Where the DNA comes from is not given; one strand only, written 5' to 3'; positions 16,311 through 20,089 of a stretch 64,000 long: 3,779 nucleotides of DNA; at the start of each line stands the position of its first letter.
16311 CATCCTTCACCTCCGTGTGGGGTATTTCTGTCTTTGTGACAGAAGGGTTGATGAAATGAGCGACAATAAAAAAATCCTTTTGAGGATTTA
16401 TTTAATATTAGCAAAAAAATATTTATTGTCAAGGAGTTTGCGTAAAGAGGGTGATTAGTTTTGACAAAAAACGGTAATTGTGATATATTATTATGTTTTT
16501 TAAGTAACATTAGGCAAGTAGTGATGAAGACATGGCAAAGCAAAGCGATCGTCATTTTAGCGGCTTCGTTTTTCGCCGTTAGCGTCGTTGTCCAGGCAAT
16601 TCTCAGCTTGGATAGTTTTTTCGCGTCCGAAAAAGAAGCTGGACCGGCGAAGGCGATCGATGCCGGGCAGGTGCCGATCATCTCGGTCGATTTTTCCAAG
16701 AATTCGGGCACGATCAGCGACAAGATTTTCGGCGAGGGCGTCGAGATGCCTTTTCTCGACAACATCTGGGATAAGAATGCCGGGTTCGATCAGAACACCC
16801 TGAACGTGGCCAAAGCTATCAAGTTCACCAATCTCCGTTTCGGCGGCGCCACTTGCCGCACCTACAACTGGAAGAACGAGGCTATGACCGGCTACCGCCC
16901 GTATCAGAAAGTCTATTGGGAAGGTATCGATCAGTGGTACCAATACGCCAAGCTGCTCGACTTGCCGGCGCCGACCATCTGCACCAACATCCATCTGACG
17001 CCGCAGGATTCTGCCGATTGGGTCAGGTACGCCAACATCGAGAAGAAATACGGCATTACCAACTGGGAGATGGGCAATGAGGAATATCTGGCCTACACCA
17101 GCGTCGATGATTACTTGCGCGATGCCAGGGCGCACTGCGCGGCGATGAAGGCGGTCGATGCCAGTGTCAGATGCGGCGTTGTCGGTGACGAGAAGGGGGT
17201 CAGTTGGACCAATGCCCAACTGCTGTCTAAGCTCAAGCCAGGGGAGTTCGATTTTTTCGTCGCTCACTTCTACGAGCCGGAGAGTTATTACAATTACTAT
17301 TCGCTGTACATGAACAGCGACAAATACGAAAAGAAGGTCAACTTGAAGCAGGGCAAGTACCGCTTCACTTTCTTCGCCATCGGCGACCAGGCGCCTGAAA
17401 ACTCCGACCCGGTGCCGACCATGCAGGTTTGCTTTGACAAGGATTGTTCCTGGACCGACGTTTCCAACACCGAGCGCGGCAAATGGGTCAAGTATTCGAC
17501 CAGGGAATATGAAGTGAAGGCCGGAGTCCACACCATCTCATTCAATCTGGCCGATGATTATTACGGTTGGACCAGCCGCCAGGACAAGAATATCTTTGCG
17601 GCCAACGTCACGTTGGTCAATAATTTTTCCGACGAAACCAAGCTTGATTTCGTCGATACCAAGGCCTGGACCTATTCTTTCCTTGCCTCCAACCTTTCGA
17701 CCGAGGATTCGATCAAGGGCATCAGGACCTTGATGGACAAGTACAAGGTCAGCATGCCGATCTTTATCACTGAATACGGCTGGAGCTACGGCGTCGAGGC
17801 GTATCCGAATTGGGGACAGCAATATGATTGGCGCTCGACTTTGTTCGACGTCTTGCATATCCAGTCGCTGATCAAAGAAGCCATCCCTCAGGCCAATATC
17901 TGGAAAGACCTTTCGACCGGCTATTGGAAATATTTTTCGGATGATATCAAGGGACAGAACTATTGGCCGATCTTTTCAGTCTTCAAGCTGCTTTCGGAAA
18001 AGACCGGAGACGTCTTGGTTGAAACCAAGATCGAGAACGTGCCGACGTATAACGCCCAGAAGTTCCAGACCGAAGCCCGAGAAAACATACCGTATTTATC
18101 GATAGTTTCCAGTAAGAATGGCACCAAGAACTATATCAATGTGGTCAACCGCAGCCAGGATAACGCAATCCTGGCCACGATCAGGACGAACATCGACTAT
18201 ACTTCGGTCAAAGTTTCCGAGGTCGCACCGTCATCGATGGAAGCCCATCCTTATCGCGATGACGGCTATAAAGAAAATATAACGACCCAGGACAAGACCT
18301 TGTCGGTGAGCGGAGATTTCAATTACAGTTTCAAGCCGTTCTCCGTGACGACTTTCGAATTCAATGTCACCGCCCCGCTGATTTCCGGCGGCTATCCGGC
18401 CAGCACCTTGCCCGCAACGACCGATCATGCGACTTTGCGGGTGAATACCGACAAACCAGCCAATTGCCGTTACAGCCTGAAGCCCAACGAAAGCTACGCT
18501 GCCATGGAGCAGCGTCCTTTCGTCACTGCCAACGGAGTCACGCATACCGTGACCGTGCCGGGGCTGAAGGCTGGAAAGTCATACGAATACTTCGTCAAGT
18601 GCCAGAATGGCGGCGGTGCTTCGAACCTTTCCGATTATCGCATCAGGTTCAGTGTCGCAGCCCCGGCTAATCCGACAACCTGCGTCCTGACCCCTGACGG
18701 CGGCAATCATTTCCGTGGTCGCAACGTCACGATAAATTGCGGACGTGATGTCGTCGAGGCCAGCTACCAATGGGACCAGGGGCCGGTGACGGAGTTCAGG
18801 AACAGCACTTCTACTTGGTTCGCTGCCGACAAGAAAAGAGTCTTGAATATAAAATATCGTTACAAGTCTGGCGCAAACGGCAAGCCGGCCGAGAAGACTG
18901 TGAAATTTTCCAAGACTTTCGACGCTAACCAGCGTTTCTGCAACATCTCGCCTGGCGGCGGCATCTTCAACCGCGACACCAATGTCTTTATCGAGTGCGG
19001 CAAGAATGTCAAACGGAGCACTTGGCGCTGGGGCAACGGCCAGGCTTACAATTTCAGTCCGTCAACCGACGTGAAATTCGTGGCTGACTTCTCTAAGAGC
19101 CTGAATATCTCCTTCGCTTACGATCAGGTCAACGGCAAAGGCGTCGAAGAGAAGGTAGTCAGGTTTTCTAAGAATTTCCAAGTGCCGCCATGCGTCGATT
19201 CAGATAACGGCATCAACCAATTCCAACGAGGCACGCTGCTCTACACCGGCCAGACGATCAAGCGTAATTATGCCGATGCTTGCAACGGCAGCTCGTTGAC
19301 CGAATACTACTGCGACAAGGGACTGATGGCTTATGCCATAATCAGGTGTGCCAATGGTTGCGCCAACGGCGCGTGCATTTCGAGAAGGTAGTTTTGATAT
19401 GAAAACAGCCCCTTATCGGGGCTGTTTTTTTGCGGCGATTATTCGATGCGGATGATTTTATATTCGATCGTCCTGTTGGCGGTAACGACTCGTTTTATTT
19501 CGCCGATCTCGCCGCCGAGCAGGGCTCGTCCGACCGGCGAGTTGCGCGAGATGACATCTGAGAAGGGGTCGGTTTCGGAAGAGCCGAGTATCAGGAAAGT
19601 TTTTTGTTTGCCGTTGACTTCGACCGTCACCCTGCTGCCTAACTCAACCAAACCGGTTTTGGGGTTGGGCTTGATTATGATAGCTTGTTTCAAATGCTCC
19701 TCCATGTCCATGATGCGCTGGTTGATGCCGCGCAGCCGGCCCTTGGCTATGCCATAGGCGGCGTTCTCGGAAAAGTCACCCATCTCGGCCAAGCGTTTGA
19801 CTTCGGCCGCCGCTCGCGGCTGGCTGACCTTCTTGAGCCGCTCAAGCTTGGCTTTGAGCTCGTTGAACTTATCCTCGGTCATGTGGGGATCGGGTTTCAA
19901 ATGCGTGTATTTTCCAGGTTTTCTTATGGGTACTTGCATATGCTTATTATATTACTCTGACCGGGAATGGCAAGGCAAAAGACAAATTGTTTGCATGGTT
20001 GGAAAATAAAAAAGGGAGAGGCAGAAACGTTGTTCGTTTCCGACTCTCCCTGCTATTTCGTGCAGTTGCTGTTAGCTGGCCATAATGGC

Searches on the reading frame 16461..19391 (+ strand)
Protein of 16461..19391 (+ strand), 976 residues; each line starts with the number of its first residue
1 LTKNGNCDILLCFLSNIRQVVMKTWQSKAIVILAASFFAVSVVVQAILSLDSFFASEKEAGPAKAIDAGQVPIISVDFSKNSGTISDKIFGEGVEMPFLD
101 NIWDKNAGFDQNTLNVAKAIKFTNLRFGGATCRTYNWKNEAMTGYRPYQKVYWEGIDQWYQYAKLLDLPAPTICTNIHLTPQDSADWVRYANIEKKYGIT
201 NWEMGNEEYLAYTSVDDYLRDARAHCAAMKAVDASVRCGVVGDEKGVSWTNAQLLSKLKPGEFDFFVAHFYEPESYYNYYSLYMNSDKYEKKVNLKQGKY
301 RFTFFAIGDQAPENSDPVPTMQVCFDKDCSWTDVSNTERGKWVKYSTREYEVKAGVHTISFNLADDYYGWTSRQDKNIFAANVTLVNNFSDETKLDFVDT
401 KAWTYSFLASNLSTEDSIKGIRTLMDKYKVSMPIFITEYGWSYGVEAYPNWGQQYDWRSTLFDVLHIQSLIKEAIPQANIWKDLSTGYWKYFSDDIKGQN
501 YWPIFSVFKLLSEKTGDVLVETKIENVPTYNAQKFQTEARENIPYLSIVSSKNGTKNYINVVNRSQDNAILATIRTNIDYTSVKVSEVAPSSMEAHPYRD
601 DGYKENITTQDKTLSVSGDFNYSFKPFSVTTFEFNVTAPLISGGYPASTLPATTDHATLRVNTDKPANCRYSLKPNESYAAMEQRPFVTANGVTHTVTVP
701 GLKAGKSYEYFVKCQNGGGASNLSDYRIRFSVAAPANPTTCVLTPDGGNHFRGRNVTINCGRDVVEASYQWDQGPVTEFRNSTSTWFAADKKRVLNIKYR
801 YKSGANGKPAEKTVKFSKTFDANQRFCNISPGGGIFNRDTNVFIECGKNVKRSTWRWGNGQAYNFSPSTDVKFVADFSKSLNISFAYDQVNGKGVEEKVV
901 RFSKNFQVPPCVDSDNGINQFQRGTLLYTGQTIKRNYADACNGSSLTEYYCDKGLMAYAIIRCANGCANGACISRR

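Call 11: search_protein_families(library=pfam, proteins=[window:16461-19391:+], max_evalue=0.001)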
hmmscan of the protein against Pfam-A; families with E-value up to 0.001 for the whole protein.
window:16461-19391:+ (976 aa): 0 families

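Call 31: search_protein_families(library=pfam, proteins=[window:16461-19391:+], max_evalue=1)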
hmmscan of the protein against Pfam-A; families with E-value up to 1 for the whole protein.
window:16461-19391:+ (976 aa): 4 families
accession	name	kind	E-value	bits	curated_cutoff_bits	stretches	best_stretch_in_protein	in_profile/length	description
PF16656.11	Pur_ac_phosph_N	-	0.004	18.1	30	1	665-721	26-86/93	Purple acid Phosphatase, N-terminal domain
PF00041.27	fn3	-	0.0087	16.7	25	1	684-725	41-79/84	Fibronectin type III domain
PF06964.18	Alpha-L-AF_C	-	0.028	15.1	27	1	503-628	68-165/165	Alpha-L-arabinofuranosidase C-terminal domain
PF25077.1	DUF7800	-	0.11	13.1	27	1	654-714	15-71/89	Domain of unknown function (DUF7800)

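Call 65: search_protein_families(library=ncbifam, proteins=[window:16461-19391:+], max_evalue=0.001)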
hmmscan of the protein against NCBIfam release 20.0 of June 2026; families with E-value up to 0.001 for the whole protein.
window:16461-19391:+ (976 aa): 0 families

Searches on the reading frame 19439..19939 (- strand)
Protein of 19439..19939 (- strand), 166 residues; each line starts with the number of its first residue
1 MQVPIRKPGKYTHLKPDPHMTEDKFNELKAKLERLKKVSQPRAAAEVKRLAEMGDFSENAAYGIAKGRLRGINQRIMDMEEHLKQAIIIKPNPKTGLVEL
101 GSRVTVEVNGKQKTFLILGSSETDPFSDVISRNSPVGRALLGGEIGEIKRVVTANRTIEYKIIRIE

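Call 80: search_protein_families(library=pfam, proteins=[window:19439-19939:-], max_evalue=0.001)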
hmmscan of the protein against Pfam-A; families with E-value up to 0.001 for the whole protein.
window:19439-19939:- (166 aa): 2 families
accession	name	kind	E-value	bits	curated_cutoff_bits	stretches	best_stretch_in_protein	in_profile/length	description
PF01272.25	GreA_GreB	-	1.3e-16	60.8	26.9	1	96-166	4-76/77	Transcription elongation factor, GreA/GreB, C-term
PF03449.20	GreA_GreB_N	-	2.7e-15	56.8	24.5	1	20-88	3-71/71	Transcription elongation factor, N-terminal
